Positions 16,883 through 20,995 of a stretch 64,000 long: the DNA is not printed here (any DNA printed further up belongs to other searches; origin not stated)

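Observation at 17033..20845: Single-polypeptide TIR - STAND NTPase - TPR - APH-like kinase: an unusual NLR/Avs-type immune-sensor architecture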

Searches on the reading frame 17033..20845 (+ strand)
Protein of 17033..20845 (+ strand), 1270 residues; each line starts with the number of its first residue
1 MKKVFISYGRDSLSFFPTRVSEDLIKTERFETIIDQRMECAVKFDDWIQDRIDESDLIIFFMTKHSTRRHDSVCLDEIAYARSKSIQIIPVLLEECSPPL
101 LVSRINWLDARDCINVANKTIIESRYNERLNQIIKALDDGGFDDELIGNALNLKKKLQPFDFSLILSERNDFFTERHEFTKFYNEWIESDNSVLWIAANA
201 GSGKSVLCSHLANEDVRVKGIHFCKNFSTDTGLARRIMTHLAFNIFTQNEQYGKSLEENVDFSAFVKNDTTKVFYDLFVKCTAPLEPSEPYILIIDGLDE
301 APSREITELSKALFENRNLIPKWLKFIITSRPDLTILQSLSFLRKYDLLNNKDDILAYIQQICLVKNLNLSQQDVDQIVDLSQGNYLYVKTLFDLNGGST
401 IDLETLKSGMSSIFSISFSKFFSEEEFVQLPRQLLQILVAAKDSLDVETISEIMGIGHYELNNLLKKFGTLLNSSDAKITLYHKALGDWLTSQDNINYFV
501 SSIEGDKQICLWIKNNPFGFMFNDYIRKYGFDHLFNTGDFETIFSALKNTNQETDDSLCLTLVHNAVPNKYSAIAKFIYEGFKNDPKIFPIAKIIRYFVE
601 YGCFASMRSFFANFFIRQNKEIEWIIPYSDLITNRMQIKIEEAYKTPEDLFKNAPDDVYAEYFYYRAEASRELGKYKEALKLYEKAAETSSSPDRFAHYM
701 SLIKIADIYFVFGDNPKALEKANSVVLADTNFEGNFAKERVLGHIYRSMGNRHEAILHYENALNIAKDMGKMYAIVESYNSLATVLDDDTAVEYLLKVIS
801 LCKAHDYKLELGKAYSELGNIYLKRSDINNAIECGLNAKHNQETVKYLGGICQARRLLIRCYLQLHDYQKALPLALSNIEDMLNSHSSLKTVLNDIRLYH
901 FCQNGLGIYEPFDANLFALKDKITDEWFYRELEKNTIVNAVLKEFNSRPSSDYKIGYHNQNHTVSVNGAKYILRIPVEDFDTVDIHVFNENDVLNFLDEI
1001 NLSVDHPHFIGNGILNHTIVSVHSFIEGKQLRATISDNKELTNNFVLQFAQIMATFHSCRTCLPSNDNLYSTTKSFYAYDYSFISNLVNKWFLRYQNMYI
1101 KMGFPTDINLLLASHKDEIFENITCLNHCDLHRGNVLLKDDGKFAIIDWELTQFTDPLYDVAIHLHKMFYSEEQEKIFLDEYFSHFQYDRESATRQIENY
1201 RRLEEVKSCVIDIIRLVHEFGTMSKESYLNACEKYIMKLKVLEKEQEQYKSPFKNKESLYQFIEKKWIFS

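Call 3: search_protein_families(library=pfam, proteins=[window:17033-20845:+], max_evalue=1)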
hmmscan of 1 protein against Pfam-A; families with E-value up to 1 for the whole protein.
window:17033-20845:+ (1270 aa): 31 families (the best 25 are shown)
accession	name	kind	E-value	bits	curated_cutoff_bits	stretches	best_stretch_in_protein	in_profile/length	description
PF24883.2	NPHP3_N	-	1.3e-20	74.7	24.8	1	183-331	12-164/164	Nephrocystin 3, N-terminal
PF01636.29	APH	-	5.2e-18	66.1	23.2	1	956-1189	8-232/239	Phosphotransferase enzyme family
PF00515.34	TPR_1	-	4.8e-13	48.7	27.8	3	660-688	1-29/34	Tetratricopeptide repeat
PF13676.11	TIR_2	-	1.4e-12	48.6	28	1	4-111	1-109/122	TIR domain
PF13424.12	TPR_12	-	3.4e-12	46.8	30.1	3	665-722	8-68/77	Tetratricopeptide repeat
PF07719.23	TPR_2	-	4.4e-12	45.6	27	2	660-688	1-29/34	Tetratricopeptide repeat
PF13176.12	TPR_7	-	8.3e-11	41.5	27.9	2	742-771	5-34/36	Tetratricopeptide repeat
PF13181.12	TPR_8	-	2.4e-07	30.8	25.7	1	742-768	7-33/34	Tetratricopeptide repeat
PF13414.12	TPR_11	-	6.5e-07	29.4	26.8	2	743-765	1-23/42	TPR repeat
PF13374.12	TPR_10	-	1.6e-05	25.2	27.5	2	742-767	8-33/42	Tetratricopeptide repeat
PF25521.1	HTH_TANC1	-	3e-05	24.3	27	1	420-513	1-103/154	TANC1-like, winged helix-turn-helix domain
PF13428.12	TPR_14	-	0.00021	22.1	23.5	1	663-696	4-35/44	Tetratricopeptide repeat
PF13191.12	AAA_16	-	0.00051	21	32.6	1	192-309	25-152/167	AAA ATPase domain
PF23231.1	HAT_Syf1_CNRKL1_C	-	0.00088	18.6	27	1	624-746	172-297/397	Pre-mRNA-splicing factor Syf1/CRNKL1 C-terminal HAT repeat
PF12895.13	ANAPC3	-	0.001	19.8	27.2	1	637-705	2-69/82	Anaphase-promoting complex, cyclosome, subunit 3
PF05729.18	NACHT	-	0.0035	17.6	26.7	1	193-335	2-133/167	NACHT domain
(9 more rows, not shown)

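Call 4: search_protein_families(library=padloc, proteins=[window:17033-20845:+], max_evalue=1)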
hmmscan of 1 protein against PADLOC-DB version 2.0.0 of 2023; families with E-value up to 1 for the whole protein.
window:17033-20845:+ (1270 aa): 3 families
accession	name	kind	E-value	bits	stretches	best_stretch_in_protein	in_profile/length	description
PDLC01169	TPR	-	0.0089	13.4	1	741-801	154-217/252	TPR repeats containing protein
PDLC04047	PD-T4-6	-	0.012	12.8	1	1008-1053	75-120/327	-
PDLC04140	mad8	-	0.038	11.5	1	190-251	26-68/314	mads_8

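Call 5: search_protein_families(library=ncbifam, proteins=[window:17033-20845:+], max_evalue=1)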
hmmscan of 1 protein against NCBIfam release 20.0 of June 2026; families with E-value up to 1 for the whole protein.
window:17033-20845:+ (1270 aa): 26 families (the best 25 are shown)
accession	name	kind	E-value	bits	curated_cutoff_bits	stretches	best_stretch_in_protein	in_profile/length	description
NF041256.1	GntI_guanitoxin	equivalog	5.7e-10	39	357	1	956-1202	24-248/282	guanitoxin biosynthesis pre-guanitoxin N-oxide kinase GntI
TIGR02721.1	ycfN_thiK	equivalog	5.3e-09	35.6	299.45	1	1124-1199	146-219/256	thiamine kinase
NF000241.1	MPH_3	exception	4.6e-06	26.2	500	1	1115-1182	179-245/293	Mph(E)/Mph(G) family macrolide 2'-phosphotransferase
NF058526.1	Thoeris_type3_ThcB4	equivalog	7.5e-06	25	220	1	2-98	128-222/375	Thoeris type III anti-phage system protein ThcB4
NF046102.1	CellCycRegCcrZ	equivalog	1.2e-05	24.9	400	1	1048-1182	85-210/260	cell cycle regulator CcrZ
NF040959.1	MamA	equivalog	0.00012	21.6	200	1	642-798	55-199/204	magnetosome protein MamA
NF012158.1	macrolide_MphE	exception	0.00035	19.9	640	1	1116-1182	180-245/294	Mph(E) family macrolide 2'-phosphotransferase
NF047507.1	TPR_BatC_Lepto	exception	0.00063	19.3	175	1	662-721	60-118/214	TPR repeat-containing protein BatC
NF038156.1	lant_syn_V_LxmK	equivalog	0.0011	18.2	315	1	1004-1161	73-227/347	class V lanthionine synthetase subunit LxmK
NF003558.0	PRK05231.1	equivalog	0.0026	16.8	271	1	956-1202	33-254/322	homoserine kinase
NF002725.1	PRK02603.1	equivalog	0.0051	16.8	143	1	661-725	35-98/173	photosystem I assembly protein Ycf3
NF053880.1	SprCtKinCotIBac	equivalog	0.0057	15.7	550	1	1092-1163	171-244/328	spore coat kinase CotI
TIGR03724.2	arch_bud32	equivalog_domain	0.0065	16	125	1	1126-1206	106-186/193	KEOPS complex kinase/ATPase Bud32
NF000255.1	macrolide_MphF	exception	0.011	15.2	650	1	1127-1169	194-236/299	Mph(F) family macrolide 2'-phosphotransferase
NF008738.0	PRK11768.1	equivalog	0.013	14.9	194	1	1123-1203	195-274/327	serine/threonine protein kinase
NF033068.1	APH_3p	equivalog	0.028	13.9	205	1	1124-1189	175-241/255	APH(3') family aminoglycoside O-phosphotransferase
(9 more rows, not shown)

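Call 11: find_homologous_proteins(query=window:17033-20845:+, max_evalue=0.00001)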
Query window:17033-20845:+ (1270 aa): 52 proteins with E <= 0.00001 among 8000 candidates.
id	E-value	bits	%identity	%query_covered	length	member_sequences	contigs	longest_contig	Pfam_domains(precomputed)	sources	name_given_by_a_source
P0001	0.0e+0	2905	100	100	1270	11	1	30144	PF13414.13,PF25521.2,PF24883.3,PF00515.35,PF13424.13,PF13176.13,PF13676.12,PF13181.13,PF07719.24,PF01636.30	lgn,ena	-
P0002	0.0e+0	1157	44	100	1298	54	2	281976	PF24883.3,PF00515.35,PF13424.13,PF13432.13,PF01633.27,PF13676.12,PF07719.24,PF01636.30,PF13374.13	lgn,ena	-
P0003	1.8e-169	584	31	98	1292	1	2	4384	PF01582.26,PF25521.2,PF24883.3,PF13424.13,PF01633.27,PF13676.12,PF07719.24,PF01636.30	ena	-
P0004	1.9e-58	216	26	71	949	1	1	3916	PF24883.3,PF00515.35,PF13424.13,PF13676.12,PF07719.24,PF13191.13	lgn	-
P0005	5.1e-57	211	29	40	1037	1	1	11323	PF24883.3,PF13424.13,PF13676.12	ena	-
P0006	5.2e-54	202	29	43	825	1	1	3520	PF24883.3,PF13424.13,PF13676.12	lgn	-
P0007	1.7e-47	180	24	69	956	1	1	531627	PF24883.3,PF05729.19,PF13424.13,PF13676.12,PF13191.13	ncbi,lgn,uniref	ncbi:TIR domain-containing protein [Granulicoccus sp. GXG6511]|uniref:toll/interleukin-1 receptor do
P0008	1.2e-43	167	26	40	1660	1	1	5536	PF24883.3,PF13676.12,PF13191.13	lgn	-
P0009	5.4e-40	155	28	39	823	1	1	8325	PF25521.2,PF24883.3,PF05729.19,PF13401.13,PF13676.12,PF13191.13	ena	-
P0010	4.3e-35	139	26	42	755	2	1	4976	PF25521.2,PF24883.3,PF13676.12,PF13191.13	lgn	-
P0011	2.6e-34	136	26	40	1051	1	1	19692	PF25174.2,PF24805.2,PF23381.2,PF25173.2,PF24883.3,PF24807.2,PF25047.1,PF25175.2,PF13676.12,PF23414.2,PF13191.13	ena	-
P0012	2.3e-31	127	26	41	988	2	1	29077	PF01582.26,PF24883.3,PF13424.13,PF13676.12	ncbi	-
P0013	8.3e-29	118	25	43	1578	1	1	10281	PF25168.2,PF23586.3,PF24105.2,PF24805.2,PF25048.2,PF24017.3,PF23342.2,PF13570.14,PF23760.2,PF24817.2,PF02239.23,PF25499.3,PF13191.13,PF23798.2,PF23393.3,PF23609.2,PF20426.5,PF24883.3,PF25460.2,PF00400.39,PF11715.17,PF23414.2,PF25178.1,PF25174.2,PF24814.2,PF23381.2,PF25173.2,PF25171.2,PF12894.14,PF25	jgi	jgi:WD40 repeat protein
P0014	1.4e-27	114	25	40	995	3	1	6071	PF24883.3,PF00515.35,PF13424.13,PF13428.13,PF13676.12,PF07719.24,PF13191.13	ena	-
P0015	1.4e-26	111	25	40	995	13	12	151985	PF01582.26,PF24883.3,PF00515.35,PF05729.19,PF13424.13,PF13176.13,PF13676.12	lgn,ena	-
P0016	2.2e-26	110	24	40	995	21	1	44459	PF01582.26,PF24883.3,PF05729.19,PF13424.13,PF13676.12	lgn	-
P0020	1.2e-23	101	24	44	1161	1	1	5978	PF25521.2,PF24883.3,PF05729.19,PF13676.12,PF13191.13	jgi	jgi:hypothetical protein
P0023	1.2e-20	91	25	40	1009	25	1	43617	PF01582.26,PF24883.3,PF00515.35,PF05729.19,PF13424.13,PF13676.12,PF07719.24,PF13191.13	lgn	-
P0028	5.5e-17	79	25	27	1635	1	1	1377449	PF25521.2,PF13606.13,PF13857.13,PF24883.3,PF05729.19,PF12796.14,PF00023.37,PF13637.13,PF24521.3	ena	-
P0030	9.1e-16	75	26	27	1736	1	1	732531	PF25174.2,PF23381.2,PF25173.2,PF25175.2,PF24817.2,PF13191.13,PF18738.7,PF25521.2,PF24883.3,PF05729.19,PF00400.39,PF23414.2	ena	-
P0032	2.8e-15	73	26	25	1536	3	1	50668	PF25168.2,PF18738.7,PF25174.2,PF25521.2,PF23381.2,PF25173.2,PF24883.3,PF05729.19,PF25175.2,PF23414.2,PF13191.13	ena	-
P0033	5.1e-15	72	24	26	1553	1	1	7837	PF25168.2,PF25174.2,PF23381.2,PF25173.2,PF13570.14,PF25175.2,PF24817.2,PF13191.13,PF18738.7,PF24883.3,PF05729.19,PF23414.2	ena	-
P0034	1.3e-14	71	25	24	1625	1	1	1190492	PF18738.7,PF25174.2,PF24814.2,PF23381.2,PF25173.2,PF24883.3,PF05729.19,PF25175.2,PF24796.2,PF23414.2,PF13191.13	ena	-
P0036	2.1e-14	70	27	27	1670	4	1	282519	PF25521.2,PF13606.13,PF13857.13,PF24883.3,PF05729.19,PF12796.14,PF00023.37,PF13637.13,PF24521.3,PF13191.13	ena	-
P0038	5.3e-14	69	27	27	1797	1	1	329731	PF23775.2,PF25174.2,PF24814.2,PF24805.2,PF23381.2,PF25173.2,PF25171.2,PF12894.14,PF25175.2,PF24817.2,PF13191.13,PF18738.7,PF25521.2,PF24883.3,PF05729.19,PF24807.2,PF00400.39,PF11715.17,PF23414.2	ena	-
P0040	1.5e-13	67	26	24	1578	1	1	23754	PF18738.7,PF25174.2,PF25521.2,PF23381.2,PF24883.3,PF05729.19,PF25175.2,PF23414.2,PF13191.13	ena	-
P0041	2.3e-13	67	26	25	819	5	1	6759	PF18738.7,PF25521.2,PF24883.3,PF05729.19,PF13191.13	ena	-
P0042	2.9e-13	67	24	26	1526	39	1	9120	PF25168.2,PF18738.7,PF25174.2,PF23381.2,PF25173.2,PF24883.3,PF13570.14,PF05729.19,PF25175.2,PF23414.2,PF13191.13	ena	-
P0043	3.4e-13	66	25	26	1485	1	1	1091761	PF18738.7,PF25174.2,PF25521.2,PF24805.2,PF23381.2,PF24883.3,PF05729.19,PF25175.2,PF24817.2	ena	-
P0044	5.6e-13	66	25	29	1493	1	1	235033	PF25174.2,PF24805.2,PF23381.2,PF25173.2,PF25175.2,PF24817.2,PF18738.7,PF25172.2,PF25521.2,PF24883.3,PF05729.19,PF23414.2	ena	-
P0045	6.4e-13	65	24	31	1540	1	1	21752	PF25168.2,PF18738.7,PF25174.2,PF23381.2,PF25173.2,PF24883.3,PF13570.14,PF05729.19,PF25175.2,PF23414.2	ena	-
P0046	1.6e-12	64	25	30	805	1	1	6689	PF18738.7,PF25521.2,PF24883.3,PF05729.19,PF13191.13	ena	-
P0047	3.2e-12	63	24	25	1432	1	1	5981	PF25174.2,PF23381.2,PF25171.2,PF12894.14,PF25175.2,PF13191.13,PF18738.7,PF25172.2,PF25521.2,PF24883.3,PF05729.19,PF24807.2,PF23414.2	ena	-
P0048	6.9e-12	62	24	25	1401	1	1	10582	PF25174.2,PF24814.2,PF23381.2,PF12894.14,PF25175.2,PF13191.13,PF18738.7,PF25172.2,PF25521.2,PF24883.3,PF05729.19,PF24807.2,PF23414.2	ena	-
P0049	3.8e-10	56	23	25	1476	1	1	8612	PF25174.2,PF23381.2,PF12894.14,PF25175.2,PF24817.2,PF13191.13,PF18738.7,PF25521.2,PF24883.3,PF05729.19,PF24807.2,PF00400.39,PF23414.2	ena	-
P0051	2.5e-8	50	23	26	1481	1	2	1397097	PF18738.7,PF13360.14,PF25174.2,PF25521.2,PF23381.2,PF24883.3,PF25171.2,PF12894.14,PF05729.19,PF23414.2,PF13191.13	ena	-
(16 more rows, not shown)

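Call 14: find_encoding_contigs(protein=P0002, flank=10000, max_places=4)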
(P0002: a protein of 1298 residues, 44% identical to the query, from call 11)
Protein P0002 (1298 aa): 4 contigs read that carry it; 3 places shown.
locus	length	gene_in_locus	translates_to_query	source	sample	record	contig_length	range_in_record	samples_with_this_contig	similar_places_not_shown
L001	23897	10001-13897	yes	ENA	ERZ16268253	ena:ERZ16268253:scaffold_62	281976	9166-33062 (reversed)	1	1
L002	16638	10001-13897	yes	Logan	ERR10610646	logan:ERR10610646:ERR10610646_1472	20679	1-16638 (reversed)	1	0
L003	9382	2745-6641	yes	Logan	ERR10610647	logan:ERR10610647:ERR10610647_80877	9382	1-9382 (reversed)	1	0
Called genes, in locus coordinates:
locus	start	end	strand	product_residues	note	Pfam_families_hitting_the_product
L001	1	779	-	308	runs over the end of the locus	-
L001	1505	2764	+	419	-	PF13304:AAA_21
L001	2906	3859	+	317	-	PF14390:DUF4420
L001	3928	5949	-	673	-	PF00149:Metallophos (weak)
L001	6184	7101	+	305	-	-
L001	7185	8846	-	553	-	PF01266:DAO (faint), PF03486:HI0933_like (faint), PF07992:Pyr_redox_2, PF13450:NAD_binding_8 (faint), PF13738:Pyr_redox_3, PF00070:Pyr_redox, PF02852:Pyr_redox_dim, PF00581:Rhodanese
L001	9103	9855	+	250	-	-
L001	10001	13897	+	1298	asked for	PF13676:TIR_2, PF24883:NPHP3_N, PF00515:TPR_1 (faint), PF07719:TPR_2 (faint), PF13374:TPR_10 (faint), PF13424:TPR_12 (faint), PF01636:APH, PF01633:Choline_kinase (weak), +1 more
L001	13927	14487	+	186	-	PF01613:Flavin_Reduct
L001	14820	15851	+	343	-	PF02912:Phe_tRNA-synt_N, PF01409:tRNA-synt_2d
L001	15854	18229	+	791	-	PF01588:tRNA_bind, PF03483:B3_4, PF03484:B5, PF17759:tRNA_synthFbeta, PF03147:FDX-ACB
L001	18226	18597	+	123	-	-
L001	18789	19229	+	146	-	PF02381:MraZ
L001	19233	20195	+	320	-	PF01728:FtsJ (weak), PF01795:Methyltransf_5, PF13649:Methyltransf_25 (faint)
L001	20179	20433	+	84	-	-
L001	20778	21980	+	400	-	PF25216:Volactin, PF14450:FtsA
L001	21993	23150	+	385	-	PF00091:Tubulin, PF12327:FtsZ_C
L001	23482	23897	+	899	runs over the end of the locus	PF00133:tRNA-synt_1, PF09334:tRNA-synt_1g, PF13603:tRNA-synt_1_2 (faint), PF01921:tRNA-synt_1f (weak), PF08264:Anticodon_1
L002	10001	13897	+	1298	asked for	PF13676:TIR_2, PF24883:NPHP3_N, PF00515:TPR_1 (faint), PF07719:TPR_2 (faint), PF13374:TPR_10 (faint), PF13424:TPR_12 (faint), PF01636:APH, PF01633:Choline_kinase (weak), +1 more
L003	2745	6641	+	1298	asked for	PF13676:TIR_2, PF24883:NPHP3_N, PF00515:TPR_1 (faint), PF07719:TPR_2 (faint), PF13374:TPR_10 (faint), PF13424:TPR_12 (faint), PF01636:APH, PF01633:Choline_kinase (weak), +1 more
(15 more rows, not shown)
